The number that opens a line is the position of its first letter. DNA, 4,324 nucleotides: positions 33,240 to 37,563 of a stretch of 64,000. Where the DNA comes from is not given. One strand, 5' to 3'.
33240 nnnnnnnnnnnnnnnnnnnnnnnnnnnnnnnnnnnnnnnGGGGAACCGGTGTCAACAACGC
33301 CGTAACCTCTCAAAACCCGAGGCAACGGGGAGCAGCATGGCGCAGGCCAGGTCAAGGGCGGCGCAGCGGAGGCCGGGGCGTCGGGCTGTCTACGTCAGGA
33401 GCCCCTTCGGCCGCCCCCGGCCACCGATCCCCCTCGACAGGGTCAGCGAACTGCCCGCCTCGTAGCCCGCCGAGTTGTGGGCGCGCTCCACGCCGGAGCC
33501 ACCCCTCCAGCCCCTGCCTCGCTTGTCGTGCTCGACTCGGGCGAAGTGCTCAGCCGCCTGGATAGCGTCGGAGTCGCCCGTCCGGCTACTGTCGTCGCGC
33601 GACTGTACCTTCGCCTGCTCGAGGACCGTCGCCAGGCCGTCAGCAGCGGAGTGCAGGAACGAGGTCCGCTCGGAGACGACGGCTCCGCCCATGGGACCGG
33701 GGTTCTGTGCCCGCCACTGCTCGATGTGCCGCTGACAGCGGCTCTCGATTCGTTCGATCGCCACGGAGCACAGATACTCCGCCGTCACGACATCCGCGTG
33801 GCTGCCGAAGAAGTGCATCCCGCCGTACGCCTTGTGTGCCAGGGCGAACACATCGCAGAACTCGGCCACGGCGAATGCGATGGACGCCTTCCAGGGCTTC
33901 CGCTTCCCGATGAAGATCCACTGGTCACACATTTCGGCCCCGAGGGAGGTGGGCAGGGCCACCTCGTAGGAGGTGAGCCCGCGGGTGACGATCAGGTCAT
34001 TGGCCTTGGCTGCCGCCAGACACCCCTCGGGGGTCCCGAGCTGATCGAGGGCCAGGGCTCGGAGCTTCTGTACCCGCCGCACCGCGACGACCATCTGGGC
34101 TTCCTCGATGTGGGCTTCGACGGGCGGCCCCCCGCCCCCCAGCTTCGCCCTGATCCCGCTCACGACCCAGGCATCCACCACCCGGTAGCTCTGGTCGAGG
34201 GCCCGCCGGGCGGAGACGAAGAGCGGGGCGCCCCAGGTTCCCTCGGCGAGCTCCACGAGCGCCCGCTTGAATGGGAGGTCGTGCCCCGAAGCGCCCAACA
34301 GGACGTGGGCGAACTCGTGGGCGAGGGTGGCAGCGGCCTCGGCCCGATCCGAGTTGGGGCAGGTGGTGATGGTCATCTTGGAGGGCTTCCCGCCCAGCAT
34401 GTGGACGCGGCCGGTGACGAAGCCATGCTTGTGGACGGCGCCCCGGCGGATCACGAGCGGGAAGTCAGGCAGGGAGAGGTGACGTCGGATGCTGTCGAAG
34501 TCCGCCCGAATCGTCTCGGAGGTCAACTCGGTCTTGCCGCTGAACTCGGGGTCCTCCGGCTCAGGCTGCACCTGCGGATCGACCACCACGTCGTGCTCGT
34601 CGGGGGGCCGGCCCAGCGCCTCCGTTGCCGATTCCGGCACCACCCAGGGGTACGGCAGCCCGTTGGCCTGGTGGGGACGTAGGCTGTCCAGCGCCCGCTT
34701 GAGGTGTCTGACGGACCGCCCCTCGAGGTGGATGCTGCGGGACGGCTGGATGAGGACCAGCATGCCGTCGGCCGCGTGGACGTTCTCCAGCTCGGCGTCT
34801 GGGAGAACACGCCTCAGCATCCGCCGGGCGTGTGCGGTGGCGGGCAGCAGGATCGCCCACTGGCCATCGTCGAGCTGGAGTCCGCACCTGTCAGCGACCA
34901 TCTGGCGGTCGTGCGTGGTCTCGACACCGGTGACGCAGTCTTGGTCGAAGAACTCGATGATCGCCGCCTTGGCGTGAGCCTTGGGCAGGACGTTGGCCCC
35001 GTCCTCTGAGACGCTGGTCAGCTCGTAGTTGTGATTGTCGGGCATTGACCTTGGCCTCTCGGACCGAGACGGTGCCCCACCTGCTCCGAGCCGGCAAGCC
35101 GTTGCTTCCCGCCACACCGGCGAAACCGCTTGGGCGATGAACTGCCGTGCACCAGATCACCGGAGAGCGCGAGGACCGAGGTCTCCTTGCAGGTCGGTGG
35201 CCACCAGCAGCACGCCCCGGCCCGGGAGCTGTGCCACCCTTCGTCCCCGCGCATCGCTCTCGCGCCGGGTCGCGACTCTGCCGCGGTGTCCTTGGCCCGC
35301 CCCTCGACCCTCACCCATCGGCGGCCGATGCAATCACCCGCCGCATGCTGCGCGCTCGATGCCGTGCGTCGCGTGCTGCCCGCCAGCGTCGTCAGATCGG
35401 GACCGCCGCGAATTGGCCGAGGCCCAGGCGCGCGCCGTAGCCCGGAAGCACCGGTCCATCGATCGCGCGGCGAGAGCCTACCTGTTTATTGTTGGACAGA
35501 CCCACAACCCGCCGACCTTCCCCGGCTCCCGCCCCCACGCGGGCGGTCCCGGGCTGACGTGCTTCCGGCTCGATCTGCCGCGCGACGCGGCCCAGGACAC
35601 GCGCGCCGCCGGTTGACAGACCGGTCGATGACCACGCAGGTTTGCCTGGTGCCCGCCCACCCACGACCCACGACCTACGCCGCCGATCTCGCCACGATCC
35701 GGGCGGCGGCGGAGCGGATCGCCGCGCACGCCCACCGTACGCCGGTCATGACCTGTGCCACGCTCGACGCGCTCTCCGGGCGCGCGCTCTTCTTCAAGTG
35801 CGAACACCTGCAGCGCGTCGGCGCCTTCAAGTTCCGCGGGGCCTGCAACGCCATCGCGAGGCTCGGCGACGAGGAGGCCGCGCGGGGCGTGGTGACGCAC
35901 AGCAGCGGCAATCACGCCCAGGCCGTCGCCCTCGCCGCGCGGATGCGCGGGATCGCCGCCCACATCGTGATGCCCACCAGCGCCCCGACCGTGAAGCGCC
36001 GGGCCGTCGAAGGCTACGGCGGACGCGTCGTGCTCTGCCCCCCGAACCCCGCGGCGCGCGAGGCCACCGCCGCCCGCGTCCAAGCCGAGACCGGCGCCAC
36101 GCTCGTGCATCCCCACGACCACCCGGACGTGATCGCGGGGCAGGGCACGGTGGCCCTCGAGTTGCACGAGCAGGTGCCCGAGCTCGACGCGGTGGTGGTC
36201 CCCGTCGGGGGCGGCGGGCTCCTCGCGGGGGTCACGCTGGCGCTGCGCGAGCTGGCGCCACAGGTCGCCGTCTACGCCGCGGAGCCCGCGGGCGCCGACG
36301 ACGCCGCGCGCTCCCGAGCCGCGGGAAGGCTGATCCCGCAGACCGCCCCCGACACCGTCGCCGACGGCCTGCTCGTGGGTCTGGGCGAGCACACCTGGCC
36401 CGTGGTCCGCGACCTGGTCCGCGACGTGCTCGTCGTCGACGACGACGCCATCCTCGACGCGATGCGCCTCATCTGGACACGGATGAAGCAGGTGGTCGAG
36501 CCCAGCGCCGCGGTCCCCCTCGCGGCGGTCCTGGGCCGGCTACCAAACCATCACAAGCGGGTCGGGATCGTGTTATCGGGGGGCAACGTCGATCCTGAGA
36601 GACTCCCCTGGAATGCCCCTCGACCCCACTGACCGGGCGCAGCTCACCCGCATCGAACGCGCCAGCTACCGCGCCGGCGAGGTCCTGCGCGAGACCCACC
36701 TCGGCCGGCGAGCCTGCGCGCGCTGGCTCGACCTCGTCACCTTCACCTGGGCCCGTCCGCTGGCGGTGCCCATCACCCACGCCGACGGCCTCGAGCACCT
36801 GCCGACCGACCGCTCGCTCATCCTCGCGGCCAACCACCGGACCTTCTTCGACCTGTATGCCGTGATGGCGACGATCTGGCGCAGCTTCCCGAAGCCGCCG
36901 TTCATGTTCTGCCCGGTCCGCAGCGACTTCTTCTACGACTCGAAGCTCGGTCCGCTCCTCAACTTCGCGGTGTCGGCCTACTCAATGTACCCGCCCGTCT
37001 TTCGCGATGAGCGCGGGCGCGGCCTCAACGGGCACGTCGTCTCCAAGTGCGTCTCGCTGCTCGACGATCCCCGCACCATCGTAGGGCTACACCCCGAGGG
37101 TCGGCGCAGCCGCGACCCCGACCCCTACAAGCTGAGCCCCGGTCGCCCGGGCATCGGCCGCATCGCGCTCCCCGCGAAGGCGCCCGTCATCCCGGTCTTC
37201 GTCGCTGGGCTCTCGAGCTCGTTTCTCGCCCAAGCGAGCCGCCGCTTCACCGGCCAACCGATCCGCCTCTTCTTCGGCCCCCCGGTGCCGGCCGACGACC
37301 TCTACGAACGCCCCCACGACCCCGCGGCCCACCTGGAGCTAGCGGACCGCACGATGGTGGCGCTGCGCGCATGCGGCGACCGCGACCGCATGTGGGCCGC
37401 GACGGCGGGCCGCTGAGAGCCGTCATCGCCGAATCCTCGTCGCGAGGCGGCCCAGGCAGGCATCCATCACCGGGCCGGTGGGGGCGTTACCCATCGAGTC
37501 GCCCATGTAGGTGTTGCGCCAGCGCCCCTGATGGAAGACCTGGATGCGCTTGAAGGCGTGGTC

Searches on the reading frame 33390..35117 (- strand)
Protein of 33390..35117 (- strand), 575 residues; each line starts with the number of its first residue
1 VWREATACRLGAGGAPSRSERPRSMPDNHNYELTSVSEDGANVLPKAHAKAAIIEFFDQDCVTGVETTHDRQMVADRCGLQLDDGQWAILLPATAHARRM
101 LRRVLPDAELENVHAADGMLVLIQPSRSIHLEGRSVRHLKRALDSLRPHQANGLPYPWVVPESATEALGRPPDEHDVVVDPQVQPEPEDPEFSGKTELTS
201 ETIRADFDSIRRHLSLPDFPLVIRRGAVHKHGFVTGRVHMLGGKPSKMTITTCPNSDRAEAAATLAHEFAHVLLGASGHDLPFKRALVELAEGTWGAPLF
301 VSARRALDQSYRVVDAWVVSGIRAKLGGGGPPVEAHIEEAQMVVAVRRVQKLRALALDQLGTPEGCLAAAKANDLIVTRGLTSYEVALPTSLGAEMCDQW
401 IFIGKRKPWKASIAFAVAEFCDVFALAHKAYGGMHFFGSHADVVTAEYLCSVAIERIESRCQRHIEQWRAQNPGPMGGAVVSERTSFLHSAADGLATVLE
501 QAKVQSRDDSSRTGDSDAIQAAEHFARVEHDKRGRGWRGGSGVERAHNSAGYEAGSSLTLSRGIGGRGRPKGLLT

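Call 15: search_protein_families(library=pfam, proteins=[window:33390-35117:-], max_evalue=0.001)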
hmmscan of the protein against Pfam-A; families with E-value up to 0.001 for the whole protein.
window:33390-35117:- (575 aa): 1 family
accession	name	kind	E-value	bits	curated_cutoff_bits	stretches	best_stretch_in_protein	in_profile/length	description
PF23771.1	DUF7168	-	8.3e-13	48.6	25.5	1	405-511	19-120/140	Domain of unknown function (DUF7168)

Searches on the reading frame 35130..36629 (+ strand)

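Call 15: search_protein_families(library=pfam, proteins=[window:35130-36629:+], max_evalue=0.001)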
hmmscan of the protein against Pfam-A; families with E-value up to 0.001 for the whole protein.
window:35130-36629:+ (500 aa): 1 family
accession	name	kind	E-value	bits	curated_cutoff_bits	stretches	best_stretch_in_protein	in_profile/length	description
PF00291.31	PALP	-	6.5e-79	265.8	35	1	200-484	4-295/295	Pyridoxal-phosphate dependent enzyme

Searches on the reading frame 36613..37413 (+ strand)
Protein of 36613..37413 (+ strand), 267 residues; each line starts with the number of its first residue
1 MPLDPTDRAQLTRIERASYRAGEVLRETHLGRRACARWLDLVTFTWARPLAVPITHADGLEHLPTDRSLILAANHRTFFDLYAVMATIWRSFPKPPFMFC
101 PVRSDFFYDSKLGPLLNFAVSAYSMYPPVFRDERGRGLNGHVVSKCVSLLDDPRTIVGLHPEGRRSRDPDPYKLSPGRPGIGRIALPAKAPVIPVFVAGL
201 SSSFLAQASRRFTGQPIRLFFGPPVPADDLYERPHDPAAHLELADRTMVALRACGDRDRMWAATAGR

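Call 15: search_protein_families(library=pfam, proteins=[window:36613-37413:+], max_evalue=0.001)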
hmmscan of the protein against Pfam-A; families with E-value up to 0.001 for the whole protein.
window:36613-37413:+ (267 aa): 1 family
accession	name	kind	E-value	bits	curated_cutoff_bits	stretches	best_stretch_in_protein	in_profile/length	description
PF01553.26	Acyltransferase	-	2.2e-13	50.6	23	1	58-197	5-131/132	Acyltransferase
